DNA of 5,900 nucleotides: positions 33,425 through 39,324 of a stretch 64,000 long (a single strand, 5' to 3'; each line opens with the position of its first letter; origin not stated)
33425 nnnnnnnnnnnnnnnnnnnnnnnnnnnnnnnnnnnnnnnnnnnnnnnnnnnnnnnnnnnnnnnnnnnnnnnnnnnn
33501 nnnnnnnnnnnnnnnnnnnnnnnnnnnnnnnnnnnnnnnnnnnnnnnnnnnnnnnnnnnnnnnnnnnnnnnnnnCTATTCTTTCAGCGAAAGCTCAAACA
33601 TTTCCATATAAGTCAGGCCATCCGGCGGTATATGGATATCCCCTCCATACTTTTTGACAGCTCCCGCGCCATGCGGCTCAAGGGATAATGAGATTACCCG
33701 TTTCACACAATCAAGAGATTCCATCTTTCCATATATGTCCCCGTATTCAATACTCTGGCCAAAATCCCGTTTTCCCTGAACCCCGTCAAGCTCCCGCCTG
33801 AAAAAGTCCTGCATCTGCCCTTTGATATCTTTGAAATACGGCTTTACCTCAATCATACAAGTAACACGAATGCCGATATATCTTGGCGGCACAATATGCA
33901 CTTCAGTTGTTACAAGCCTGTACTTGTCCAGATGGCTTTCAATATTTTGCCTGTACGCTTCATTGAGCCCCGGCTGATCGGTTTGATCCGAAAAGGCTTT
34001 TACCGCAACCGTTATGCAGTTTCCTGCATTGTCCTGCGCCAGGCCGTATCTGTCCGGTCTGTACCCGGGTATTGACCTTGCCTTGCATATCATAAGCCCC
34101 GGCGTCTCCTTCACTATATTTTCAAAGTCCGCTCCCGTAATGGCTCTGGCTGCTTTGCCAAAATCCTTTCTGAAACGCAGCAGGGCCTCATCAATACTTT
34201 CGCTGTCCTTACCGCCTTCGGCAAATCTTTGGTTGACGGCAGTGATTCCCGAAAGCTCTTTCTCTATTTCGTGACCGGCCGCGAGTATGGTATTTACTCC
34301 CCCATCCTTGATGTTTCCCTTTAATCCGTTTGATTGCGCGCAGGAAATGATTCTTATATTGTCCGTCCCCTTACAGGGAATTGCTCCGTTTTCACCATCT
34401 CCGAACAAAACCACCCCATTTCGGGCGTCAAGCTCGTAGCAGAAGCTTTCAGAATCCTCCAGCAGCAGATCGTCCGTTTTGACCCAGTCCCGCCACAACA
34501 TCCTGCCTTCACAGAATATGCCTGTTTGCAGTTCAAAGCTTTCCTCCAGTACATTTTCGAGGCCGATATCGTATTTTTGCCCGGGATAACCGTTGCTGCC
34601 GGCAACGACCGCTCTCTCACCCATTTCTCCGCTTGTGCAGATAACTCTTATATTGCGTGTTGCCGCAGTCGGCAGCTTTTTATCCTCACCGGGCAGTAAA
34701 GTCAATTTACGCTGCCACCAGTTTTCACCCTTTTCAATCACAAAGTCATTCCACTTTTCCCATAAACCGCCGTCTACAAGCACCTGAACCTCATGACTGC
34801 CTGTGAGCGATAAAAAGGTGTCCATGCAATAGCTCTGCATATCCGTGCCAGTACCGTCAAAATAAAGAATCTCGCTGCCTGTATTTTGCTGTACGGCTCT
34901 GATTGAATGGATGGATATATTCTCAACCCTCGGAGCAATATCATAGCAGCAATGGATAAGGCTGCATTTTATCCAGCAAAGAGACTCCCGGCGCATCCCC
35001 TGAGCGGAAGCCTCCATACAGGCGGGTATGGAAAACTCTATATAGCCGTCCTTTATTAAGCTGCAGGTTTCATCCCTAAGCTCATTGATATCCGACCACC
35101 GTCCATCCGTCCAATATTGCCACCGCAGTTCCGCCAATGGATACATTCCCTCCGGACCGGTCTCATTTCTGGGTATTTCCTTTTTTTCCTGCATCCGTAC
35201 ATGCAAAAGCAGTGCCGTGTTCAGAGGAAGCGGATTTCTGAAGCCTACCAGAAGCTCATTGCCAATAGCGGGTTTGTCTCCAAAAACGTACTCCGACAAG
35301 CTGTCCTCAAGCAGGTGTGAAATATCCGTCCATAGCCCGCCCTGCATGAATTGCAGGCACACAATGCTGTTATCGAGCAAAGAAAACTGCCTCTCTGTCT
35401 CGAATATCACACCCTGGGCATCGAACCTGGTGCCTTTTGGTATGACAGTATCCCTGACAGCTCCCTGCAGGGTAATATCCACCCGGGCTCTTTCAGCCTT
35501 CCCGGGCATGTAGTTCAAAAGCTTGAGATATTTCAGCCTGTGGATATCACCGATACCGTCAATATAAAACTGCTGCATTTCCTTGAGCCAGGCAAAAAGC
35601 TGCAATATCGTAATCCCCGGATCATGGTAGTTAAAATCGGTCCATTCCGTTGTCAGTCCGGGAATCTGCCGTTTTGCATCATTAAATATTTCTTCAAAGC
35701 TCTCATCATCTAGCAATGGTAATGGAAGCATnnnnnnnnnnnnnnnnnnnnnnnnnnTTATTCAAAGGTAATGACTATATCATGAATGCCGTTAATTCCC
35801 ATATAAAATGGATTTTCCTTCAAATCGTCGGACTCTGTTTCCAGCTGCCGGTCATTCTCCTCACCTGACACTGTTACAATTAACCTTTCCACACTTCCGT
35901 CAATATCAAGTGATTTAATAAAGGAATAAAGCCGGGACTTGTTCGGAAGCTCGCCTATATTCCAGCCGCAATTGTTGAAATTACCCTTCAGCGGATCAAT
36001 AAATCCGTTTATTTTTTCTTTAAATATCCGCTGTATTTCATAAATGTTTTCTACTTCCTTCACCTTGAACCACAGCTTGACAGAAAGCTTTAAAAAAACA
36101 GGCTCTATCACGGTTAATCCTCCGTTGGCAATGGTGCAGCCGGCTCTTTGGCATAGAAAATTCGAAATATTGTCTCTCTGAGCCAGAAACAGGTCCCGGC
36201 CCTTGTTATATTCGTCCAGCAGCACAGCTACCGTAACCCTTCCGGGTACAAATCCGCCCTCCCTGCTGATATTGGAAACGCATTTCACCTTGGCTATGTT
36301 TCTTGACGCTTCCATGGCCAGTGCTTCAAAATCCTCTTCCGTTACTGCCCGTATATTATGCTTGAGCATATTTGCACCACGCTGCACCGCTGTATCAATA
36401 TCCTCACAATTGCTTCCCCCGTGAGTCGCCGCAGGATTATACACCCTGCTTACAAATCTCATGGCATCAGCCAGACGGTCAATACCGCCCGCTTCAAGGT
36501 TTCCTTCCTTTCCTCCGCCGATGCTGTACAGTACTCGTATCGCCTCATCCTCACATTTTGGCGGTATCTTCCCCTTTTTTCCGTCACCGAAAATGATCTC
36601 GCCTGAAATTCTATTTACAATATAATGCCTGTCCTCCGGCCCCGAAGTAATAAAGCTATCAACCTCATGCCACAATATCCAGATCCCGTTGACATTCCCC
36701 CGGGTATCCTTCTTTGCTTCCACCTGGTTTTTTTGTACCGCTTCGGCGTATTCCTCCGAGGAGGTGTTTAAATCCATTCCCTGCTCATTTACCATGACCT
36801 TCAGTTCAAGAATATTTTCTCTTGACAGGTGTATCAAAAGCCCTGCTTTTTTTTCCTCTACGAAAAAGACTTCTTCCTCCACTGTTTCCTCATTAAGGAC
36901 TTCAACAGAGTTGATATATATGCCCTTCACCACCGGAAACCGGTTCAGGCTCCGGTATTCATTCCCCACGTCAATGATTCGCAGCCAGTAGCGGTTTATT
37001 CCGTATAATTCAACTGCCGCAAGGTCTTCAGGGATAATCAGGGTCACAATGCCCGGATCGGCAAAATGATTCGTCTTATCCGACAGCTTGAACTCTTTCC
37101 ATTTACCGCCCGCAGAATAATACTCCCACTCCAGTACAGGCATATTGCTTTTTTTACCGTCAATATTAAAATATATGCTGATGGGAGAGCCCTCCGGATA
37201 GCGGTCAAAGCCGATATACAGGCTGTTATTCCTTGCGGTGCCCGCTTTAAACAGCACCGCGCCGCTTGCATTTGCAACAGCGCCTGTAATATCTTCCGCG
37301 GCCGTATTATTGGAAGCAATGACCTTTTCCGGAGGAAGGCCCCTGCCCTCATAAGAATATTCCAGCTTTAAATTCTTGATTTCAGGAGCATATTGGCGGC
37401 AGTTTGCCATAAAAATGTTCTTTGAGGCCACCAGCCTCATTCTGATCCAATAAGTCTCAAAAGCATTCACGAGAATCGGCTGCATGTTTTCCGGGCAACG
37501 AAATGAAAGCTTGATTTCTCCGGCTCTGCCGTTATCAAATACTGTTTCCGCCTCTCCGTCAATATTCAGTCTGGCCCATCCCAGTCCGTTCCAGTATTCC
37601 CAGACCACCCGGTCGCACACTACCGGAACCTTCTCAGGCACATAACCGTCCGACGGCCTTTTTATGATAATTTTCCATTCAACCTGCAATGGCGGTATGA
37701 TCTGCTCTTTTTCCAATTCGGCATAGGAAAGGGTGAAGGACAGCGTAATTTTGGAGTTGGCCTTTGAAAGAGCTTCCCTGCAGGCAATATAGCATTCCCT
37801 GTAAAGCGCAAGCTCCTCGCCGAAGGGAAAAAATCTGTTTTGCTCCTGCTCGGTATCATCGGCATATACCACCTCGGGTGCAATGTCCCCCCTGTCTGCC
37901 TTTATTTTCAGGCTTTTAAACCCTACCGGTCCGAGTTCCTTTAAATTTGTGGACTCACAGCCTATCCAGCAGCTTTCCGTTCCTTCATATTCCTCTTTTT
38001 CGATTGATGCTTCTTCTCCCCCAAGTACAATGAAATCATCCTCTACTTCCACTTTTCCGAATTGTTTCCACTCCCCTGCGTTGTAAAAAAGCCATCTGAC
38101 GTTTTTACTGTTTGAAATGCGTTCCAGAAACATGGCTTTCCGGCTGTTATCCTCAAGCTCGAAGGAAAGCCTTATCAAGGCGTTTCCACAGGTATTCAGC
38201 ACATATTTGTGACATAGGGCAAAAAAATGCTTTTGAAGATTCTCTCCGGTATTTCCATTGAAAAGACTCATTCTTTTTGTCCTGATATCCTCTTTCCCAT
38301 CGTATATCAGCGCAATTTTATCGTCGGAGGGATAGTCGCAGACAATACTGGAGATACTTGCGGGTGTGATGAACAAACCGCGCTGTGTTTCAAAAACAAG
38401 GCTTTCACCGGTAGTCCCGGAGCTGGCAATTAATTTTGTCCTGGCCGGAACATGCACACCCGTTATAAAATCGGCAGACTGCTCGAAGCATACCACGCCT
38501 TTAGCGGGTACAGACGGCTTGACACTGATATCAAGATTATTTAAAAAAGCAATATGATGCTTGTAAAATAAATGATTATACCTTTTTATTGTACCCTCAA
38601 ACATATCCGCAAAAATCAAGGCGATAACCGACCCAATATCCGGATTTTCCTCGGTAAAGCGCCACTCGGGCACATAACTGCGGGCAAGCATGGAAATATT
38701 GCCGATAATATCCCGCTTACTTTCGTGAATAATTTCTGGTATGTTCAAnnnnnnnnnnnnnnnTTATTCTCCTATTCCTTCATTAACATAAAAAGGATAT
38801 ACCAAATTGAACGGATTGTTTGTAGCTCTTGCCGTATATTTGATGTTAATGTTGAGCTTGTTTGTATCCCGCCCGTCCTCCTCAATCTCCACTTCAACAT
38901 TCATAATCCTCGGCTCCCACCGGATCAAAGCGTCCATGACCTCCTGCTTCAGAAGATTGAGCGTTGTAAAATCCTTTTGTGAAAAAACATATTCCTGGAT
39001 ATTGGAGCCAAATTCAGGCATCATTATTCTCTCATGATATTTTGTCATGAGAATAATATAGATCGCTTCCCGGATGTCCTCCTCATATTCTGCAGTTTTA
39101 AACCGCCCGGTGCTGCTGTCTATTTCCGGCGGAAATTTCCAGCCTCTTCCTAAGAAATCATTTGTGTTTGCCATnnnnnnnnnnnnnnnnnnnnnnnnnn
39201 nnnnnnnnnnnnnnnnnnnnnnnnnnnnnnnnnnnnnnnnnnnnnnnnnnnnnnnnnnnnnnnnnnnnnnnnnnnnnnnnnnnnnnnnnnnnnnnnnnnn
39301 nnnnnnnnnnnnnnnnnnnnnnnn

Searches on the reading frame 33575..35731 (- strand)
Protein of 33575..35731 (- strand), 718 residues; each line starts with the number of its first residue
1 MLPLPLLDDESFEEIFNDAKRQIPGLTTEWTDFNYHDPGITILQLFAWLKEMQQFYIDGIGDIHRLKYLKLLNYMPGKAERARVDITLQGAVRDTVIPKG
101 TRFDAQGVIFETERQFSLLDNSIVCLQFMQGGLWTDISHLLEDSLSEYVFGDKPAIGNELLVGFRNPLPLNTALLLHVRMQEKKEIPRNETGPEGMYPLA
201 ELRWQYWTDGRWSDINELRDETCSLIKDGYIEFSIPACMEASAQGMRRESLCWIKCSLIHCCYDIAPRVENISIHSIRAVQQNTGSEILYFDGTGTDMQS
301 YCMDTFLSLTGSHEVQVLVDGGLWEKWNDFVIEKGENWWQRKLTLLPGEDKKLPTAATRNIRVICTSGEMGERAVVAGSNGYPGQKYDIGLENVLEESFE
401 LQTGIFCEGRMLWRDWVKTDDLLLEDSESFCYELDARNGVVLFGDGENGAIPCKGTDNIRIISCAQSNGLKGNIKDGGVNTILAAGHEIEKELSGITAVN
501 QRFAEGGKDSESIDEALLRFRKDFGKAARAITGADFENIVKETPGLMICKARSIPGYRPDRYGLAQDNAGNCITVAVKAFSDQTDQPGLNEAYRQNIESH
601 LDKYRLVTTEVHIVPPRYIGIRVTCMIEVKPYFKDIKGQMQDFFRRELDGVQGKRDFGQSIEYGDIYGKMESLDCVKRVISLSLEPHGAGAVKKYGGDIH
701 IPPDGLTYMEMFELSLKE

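Call 7: search_protein_families(library=pfam, proteins=[window:33575-35731:-], max_evalue=0.01)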
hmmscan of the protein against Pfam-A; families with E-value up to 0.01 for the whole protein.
window:33575-35731:- (718 aa): 1 family
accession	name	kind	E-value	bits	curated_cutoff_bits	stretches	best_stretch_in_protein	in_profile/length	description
PF04865.19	Baseplate_J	-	2.7e-08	33.9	21.1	1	465-629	71-216/255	Baseplate J-like protein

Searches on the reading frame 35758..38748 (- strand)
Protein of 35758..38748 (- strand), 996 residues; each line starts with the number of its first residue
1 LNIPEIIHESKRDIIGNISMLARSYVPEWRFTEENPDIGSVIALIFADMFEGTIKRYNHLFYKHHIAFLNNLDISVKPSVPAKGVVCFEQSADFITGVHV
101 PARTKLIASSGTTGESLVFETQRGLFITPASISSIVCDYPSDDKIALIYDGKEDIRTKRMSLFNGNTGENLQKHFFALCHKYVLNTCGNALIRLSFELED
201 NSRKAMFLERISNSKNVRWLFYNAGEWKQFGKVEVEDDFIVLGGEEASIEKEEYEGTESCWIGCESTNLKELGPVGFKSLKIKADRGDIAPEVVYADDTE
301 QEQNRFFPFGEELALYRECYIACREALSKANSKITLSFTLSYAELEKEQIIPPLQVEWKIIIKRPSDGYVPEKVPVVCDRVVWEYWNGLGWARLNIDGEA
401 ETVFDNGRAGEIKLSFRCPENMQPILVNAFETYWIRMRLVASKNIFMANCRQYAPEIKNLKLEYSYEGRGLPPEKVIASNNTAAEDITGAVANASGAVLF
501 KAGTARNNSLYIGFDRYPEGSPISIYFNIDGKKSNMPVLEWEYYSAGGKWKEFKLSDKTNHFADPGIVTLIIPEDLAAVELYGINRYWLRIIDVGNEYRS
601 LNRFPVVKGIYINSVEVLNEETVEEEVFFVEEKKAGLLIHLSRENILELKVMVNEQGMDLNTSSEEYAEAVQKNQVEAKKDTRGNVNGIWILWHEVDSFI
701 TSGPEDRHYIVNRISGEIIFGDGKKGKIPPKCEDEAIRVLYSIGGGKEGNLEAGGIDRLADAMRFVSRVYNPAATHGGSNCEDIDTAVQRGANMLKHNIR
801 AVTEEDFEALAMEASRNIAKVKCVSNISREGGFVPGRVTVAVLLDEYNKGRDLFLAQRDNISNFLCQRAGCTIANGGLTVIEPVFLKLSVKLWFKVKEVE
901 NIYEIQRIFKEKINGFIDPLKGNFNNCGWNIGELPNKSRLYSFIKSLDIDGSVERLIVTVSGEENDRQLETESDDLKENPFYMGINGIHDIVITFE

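Call 7: search_protein_families(library=pfam, proteins=[window:35758-38748:-], max_evalue=0.01)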
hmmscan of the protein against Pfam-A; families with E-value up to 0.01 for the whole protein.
window:35758-38748:- (996 aa): 1 family
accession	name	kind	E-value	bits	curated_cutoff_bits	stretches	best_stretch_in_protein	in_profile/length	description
PF04865.19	Baseplate_J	-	2.5e-05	24.1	21.1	1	746-848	75-173/255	Baseplate J-like protein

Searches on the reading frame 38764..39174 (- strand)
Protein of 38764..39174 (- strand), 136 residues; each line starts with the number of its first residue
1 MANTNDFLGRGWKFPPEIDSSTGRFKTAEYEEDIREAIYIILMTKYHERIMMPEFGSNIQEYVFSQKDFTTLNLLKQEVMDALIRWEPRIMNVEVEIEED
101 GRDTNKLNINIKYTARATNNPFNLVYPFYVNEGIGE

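Call 7: search_protein_families(library=pfam, proteins=[window:38764-39174:-], max_evalue=0.01)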
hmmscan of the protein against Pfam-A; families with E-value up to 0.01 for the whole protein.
window:38764-39174:- (136 aa): 2 families
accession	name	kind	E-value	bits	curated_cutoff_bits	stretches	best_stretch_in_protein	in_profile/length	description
PF04965.19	GPW_gp25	-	5.7e-24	84.2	27.2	1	29-119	2-95/96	Baseplate wedge protein gp25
PF10934.14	Sheath_initiator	-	0.00017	22.1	32.9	1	22-99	14-93/104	Contractile injection system sheath initiator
